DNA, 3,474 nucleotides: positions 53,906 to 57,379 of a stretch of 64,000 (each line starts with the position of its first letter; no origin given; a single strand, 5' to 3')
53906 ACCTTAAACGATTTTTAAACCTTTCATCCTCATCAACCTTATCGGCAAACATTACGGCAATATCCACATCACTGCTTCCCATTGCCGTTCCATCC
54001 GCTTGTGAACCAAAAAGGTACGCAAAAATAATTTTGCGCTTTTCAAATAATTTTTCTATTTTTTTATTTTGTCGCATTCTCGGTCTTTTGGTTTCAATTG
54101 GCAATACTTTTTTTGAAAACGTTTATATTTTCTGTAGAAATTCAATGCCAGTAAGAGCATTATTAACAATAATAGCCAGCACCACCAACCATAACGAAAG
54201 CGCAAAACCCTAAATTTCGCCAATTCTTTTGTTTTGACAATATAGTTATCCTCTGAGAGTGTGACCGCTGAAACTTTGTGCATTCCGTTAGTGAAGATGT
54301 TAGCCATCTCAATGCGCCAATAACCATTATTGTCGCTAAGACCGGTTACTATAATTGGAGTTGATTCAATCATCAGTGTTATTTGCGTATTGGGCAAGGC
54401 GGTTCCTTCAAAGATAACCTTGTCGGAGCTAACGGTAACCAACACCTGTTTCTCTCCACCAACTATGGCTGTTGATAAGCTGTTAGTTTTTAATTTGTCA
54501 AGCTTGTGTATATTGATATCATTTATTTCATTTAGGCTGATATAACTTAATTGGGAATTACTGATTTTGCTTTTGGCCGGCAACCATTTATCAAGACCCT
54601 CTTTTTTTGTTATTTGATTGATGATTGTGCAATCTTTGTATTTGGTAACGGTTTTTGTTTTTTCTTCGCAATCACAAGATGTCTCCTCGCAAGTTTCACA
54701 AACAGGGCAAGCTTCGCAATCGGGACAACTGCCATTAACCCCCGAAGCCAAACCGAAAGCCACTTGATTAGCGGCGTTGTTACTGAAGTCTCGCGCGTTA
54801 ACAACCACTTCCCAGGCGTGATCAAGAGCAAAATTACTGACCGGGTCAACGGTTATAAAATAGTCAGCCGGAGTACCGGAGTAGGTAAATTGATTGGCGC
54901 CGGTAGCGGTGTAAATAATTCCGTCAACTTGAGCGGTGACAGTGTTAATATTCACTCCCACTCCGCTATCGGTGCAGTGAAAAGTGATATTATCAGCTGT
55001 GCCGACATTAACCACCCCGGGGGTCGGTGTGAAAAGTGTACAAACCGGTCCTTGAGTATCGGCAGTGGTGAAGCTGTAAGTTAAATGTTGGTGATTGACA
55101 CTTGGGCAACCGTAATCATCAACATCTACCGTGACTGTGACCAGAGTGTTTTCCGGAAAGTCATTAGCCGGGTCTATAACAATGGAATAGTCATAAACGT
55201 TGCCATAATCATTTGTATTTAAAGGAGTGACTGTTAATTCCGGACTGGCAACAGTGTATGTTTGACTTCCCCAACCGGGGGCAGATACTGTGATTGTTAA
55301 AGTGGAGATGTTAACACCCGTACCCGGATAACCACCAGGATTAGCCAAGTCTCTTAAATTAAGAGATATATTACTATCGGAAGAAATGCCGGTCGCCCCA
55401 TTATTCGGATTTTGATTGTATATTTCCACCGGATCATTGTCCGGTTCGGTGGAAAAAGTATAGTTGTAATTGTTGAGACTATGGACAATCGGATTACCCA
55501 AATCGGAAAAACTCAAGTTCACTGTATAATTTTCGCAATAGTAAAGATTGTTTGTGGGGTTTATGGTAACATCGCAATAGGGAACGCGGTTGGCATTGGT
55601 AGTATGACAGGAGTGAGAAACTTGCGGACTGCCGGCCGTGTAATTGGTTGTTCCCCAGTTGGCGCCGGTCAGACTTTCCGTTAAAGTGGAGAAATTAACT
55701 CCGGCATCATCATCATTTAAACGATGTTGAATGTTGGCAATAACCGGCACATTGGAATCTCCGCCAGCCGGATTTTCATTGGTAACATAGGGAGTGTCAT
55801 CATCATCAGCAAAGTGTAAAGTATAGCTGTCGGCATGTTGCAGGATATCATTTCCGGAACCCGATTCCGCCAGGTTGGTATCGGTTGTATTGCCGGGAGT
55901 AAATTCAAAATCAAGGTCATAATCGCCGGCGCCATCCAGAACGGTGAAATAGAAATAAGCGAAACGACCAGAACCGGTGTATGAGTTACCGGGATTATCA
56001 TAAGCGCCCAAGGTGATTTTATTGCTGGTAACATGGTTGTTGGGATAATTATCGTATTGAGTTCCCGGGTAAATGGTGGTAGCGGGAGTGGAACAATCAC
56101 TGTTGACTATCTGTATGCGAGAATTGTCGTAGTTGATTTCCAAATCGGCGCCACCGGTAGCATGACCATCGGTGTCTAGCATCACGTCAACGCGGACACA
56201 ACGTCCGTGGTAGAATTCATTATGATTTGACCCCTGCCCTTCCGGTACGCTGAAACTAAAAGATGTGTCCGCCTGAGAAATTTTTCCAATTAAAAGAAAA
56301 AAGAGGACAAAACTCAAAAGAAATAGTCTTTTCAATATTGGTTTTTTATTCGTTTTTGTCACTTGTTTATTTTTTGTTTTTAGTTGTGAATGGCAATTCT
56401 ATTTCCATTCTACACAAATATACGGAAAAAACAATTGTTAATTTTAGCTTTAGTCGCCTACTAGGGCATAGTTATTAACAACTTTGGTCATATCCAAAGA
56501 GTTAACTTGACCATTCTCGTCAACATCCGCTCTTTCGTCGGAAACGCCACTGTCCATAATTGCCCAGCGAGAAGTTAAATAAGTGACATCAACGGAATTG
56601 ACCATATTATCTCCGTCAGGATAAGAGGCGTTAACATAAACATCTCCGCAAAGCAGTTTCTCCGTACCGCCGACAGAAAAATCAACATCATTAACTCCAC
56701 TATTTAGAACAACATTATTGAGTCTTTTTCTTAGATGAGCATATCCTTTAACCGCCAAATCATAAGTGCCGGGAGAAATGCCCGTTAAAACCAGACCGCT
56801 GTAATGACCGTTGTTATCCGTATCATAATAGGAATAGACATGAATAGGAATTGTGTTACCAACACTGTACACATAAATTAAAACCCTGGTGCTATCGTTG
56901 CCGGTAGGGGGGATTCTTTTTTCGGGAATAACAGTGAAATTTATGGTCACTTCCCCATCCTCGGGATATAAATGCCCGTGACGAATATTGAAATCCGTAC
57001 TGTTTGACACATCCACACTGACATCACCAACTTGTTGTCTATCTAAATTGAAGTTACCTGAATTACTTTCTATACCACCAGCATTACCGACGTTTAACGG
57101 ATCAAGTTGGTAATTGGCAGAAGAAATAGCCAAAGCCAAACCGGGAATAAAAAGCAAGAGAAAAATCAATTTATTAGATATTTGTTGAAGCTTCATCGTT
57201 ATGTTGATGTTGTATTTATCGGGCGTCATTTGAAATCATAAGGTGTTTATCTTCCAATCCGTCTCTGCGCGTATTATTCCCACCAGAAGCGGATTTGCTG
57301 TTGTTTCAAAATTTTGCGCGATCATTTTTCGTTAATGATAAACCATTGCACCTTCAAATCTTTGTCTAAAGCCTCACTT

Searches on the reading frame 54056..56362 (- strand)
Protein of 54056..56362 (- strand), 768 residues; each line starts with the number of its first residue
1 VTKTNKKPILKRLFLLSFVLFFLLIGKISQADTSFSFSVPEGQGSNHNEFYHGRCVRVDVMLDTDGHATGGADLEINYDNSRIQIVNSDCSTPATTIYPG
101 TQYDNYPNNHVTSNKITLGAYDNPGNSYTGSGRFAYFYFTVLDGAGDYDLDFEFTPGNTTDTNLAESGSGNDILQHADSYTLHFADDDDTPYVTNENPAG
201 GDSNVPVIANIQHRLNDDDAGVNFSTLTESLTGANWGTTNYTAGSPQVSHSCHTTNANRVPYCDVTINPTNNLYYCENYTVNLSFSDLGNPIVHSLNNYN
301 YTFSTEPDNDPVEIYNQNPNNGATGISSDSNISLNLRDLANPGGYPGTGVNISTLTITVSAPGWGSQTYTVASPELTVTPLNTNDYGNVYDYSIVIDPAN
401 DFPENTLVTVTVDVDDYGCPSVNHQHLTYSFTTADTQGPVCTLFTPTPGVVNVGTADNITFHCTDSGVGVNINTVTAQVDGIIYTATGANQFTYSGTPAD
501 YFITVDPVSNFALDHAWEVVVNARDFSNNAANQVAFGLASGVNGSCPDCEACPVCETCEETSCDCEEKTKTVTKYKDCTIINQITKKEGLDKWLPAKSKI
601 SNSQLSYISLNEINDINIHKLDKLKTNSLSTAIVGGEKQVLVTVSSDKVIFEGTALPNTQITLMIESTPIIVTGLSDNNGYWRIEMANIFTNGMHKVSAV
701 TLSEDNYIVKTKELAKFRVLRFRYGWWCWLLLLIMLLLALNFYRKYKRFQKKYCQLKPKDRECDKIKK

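Call 99: search_protein_families(library=pfam, proteins=[window:54056-56362:-], max_evalue=0.00001)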
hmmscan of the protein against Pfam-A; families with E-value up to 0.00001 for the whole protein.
window:54056-56362:- (768 aa): 1 family
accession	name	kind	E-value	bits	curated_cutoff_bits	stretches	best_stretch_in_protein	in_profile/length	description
PF13205.12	Big_5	-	7.9e-07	30.2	23.6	0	187-305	1-105/105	Bacterial Ig-like domain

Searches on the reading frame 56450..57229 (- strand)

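Call 99: search_protein_families(library=pfam, proteins=[window:56450-57229:-], max_evalue=0.00001)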
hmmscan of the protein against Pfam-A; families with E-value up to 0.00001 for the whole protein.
window:56450-57229:- (259 aa): 1 family
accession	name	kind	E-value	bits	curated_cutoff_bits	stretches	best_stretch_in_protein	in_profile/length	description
PF00404.24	Dockerin_1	-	9.2e-06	26.2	22.9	1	205-252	5-54/57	Dockerin type I domain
